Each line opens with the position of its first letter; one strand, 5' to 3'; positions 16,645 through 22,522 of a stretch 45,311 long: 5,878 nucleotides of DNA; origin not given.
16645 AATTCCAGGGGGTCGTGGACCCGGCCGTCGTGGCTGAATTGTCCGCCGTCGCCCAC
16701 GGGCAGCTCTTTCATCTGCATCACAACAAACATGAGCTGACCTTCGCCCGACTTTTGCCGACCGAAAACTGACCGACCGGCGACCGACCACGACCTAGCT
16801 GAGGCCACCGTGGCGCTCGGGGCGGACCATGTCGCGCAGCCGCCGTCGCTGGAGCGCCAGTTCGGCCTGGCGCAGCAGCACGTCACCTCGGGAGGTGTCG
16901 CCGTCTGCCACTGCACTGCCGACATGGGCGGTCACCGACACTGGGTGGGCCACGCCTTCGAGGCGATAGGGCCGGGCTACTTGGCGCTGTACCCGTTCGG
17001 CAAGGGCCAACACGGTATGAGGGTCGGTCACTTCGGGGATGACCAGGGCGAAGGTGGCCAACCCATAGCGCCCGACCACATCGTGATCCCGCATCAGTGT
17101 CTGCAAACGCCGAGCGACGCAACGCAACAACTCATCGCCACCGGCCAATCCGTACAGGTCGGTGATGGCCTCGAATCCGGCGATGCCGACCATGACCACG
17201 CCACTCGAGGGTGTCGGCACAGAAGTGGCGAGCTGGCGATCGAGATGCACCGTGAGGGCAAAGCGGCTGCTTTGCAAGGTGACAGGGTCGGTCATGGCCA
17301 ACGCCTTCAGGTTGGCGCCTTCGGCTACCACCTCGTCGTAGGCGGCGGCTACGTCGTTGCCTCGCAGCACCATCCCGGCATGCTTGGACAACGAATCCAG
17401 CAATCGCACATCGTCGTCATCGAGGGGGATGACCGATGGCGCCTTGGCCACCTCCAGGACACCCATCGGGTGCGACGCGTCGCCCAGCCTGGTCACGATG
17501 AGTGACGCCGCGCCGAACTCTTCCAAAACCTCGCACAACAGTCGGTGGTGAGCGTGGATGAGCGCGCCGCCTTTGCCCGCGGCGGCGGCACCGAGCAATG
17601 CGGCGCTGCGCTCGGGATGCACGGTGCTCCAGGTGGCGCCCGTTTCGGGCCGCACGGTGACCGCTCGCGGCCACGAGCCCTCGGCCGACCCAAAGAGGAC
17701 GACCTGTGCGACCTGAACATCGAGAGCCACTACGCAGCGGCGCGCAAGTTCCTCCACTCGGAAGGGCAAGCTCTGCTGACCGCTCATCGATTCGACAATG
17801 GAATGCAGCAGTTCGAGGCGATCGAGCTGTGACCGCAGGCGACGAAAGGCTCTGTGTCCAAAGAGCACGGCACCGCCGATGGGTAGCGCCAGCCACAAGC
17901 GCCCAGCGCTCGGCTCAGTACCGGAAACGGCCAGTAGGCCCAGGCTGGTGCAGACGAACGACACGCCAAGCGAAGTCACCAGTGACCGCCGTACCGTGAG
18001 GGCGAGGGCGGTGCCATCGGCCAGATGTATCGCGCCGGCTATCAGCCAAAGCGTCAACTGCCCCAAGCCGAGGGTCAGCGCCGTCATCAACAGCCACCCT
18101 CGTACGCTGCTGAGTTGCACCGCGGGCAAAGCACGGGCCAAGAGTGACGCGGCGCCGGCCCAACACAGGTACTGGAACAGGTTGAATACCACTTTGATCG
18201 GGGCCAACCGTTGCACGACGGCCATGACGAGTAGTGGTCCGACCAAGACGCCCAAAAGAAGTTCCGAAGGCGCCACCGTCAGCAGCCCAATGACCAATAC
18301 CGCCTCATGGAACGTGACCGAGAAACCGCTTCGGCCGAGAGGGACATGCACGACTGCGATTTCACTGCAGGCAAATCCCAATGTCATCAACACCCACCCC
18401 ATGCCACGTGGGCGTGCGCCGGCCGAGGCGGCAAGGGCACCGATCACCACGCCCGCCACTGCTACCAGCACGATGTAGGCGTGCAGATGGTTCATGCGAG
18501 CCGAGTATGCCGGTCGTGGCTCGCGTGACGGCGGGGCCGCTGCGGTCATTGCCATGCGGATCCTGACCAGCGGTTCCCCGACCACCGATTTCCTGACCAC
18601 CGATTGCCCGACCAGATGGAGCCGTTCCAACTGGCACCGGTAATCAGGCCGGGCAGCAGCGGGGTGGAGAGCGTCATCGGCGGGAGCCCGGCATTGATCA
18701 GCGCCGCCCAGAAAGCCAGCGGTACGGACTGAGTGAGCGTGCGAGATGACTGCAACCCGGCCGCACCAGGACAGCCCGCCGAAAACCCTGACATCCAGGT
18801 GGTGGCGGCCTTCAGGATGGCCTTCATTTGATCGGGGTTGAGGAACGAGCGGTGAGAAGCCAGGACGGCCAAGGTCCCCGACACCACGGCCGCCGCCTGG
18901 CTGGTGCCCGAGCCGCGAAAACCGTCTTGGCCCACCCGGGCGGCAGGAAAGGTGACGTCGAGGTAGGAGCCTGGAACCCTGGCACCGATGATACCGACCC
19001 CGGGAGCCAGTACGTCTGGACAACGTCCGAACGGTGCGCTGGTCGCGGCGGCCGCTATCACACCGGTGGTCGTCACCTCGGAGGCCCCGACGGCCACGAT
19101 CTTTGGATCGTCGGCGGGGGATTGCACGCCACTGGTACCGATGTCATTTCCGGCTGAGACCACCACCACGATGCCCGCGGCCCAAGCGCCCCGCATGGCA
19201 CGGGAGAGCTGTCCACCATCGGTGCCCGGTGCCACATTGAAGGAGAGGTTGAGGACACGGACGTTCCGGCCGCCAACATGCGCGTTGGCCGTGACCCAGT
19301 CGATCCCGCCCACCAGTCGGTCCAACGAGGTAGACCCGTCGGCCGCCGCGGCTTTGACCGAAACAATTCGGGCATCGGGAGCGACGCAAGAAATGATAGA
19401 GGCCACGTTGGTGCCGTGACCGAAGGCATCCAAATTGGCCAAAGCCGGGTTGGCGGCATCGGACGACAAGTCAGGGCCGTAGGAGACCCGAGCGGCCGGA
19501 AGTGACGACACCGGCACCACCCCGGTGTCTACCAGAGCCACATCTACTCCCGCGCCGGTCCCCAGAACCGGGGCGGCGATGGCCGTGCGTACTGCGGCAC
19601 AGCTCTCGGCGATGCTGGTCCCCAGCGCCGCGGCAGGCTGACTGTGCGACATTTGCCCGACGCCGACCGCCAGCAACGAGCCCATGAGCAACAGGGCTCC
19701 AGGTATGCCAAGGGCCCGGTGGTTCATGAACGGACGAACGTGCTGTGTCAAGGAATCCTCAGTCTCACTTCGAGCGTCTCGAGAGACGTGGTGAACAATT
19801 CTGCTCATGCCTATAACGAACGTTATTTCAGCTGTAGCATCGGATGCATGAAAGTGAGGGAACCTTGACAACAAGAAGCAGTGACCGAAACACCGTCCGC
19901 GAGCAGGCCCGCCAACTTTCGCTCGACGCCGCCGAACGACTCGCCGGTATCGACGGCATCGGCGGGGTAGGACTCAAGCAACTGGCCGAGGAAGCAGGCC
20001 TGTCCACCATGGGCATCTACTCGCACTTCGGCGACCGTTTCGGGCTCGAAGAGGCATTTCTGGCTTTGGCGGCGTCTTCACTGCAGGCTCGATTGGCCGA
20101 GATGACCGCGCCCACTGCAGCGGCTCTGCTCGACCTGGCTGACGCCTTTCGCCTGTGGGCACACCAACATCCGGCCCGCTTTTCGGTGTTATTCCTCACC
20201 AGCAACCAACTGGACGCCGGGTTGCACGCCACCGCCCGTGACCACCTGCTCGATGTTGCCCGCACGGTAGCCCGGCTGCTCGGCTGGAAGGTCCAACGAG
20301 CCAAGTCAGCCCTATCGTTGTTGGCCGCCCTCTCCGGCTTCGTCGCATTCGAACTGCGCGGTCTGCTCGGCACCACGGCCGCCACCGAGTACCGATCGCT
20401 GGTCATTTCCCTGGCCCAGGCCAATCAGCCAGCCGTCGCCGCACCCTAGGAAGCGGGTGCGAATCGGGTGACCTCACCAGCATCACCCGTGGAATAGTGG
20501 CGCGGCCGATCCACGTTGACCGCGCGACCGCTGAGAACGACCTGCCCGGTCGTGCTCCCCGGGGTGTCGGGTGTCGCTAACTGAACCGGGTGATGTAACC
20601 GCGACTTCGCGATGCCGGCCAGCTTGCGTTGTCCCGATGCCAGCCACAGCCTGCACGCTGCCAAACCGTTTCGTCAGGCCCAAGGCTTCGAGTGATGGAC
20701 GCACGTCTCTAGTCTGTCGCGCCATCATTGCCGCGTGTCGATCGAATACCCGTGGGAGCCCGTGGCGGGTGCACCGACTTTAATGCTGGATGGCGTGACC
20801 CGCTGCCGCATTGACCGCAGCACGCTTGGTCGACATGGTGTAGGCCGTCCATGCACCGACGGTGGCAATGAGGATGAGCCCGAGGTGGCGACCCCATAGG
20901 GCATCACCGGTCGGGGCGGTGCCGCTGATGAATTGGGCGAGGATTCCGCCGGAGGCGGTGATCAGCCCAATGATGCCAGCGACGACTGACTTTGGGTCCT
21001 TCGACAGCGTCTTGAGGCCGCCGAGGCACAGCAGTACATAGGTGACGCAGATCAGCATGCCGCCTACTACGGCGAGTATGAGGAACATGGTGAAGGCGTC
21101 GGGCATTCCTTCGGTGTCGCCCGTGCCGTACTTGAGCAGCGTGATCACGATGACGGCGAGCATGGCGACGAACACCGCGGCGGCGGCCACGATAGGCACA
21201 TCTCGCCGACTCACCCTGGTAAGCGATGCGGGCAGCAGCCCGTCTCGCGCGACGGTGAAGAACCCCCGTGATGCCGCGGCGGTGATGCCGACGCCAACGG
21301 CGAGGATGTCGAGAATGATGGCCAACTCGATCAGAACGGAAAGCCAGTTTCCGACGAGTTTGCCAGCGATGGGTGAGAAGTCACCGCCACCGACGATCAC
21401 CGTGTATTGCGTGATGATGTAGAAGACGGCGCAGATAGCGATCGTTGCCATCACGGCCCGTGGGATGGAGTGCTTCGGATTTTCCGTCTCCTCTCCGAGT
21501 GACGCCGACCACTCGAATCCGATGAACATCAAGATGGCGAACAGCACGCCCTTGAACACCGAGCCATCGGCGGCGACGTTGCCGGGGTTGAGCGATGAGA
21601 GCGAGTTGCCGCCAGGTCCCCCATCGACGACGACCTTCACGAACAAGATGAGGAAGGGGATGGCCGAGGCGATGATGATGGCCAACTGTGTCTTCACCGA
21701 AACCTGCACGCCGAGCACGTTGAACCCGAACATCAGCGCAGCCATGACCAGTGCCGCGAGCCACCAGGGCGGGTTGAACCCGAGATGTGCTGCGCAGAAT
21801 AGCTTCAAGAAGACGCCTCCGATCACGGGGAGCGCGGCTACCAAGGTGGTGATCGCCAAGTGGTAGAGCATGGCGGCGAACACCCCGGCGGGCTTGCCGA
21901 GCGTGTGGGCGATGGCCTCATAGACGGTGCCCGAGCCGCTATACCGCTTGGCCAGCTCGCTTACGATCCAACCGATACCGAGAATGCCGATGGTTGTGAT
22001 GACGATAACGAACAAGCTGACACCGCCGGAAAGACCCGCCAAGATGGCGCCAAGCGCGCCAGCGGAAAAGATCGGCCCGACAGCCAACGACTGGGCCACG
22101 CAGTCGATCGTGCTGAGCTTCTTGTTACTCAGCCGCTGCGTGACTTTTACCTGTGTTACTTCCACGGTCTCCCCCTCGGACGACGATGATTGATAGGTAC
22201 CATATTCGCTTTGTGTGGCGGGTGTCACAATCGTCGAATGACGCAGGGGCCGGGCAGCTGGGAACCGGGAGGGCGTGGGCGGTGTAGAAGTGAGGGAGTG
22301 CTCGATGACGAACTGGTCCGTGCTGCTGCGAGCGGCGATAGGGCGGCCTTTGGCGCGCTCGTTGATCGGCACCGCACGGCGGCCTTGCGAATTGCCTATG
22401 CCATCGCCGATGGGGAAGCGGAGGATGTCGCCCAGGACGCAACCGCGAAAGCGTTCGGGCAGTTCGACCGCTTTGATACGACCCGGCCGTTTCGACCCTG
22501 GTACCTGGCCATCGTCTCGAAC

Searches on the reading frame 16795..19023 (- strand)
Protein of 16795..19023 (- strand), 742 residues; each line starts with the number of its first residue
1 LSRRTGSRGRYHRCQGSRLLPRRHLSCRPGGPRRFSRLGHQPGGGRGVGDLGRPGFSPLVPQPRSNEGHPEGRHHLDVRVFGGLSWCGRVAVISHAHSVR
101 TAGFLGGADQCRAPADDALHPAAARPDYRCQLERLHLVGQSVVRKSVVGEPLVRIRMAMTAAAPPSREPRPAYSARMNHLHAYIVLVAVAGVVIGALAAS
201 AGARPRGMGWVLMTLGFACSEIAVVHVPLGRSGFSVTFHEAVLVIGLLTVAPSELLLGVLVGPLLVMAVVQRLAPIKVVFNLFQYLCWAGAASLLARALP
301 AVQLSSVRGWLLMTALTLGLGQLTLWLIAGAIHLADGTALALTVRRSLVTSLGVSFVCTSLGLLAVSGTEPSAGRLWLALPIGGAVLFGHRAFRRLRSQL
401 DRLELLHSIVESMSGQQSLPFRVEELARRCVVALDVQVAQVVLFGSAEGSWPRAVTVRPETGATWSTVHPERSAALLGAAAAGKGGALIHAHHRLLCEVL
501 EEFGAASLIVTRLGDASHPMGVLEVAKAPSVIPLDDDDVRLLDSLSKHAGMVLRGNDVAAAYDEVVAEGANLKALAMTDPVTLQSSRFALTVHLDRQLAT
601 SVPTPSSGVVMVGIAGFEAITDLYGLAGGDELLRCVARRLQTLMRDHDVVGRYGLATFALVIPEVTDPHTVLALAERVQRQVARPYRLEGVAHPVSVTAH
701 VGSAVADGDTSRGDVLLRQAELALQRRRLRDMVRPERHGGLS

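Call 37: search_protein_families(library=pfam, proteins=[window:16795-19023:-], max_evalue=0.00001)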
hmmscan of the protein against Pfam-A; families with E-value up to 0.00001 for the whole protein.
window:16795-19023:- (742 aa): 1 family
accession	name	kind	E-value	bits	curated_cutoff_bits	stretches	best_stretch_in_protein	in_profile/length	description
PF00990.26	GGDEF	-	1.4e-23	83.8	23.8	1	576-728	1-155/161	Diguanylate cyclase, GGDEF domain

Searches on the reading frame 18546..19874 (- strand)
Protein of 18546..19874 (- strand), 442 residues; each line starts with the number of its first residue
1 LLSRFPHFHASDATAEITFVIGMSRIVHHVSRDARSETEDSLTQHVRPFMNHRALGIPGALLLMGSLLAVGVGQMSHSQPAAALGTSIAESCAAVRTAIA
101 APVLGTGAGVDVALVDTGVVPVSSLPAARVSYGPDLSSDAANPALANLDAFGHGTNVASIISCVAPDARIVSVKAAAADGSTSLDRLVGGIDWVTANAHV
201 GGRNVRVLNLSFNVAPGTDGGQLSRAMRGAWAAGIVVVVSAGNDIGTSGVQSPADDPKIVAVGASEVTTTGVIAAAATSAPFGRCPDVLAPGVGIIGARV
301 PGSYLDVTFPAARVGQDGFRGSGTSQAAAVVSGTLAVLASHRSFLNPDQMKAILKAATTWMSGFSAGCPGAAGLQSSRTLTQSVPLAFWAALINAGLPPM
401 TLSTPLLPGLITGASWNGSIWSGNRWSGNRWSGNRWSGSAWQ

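Call 37: search_protein_families(library=pfam, proteins=[window:18546-19874:-], max_evalue=0.00001)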
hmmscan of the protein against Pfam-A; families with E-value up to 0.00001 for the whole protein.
window:18546-19874:- (442 aa): 1 family
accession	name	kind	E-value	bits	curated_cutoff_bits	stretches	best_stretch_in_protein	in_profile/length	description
PF00082.27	Peptidase_S8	-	2.7e-24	86.4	21.8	1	107-358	1-273/288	Subtilase family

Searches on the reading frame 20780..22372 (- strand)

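Call 37: search_protein_families(library=pfam, proteins=[window:20780-22372:-], max_evalue=0.00001)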
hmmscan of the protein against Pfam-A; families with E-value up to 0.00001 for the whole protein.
window:20780-22372:- (530 aa): 2 families
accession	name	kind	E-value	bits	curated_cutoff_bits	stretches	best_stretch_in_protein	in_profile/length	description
PF13520.12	AA_permease_2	-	4e-25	89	27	1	96-495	9-420/427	Amino acid permease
PF00324.27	AA_permease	-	4.8e-24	85.3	24.6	1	99-440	8-369/470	Amino acid permease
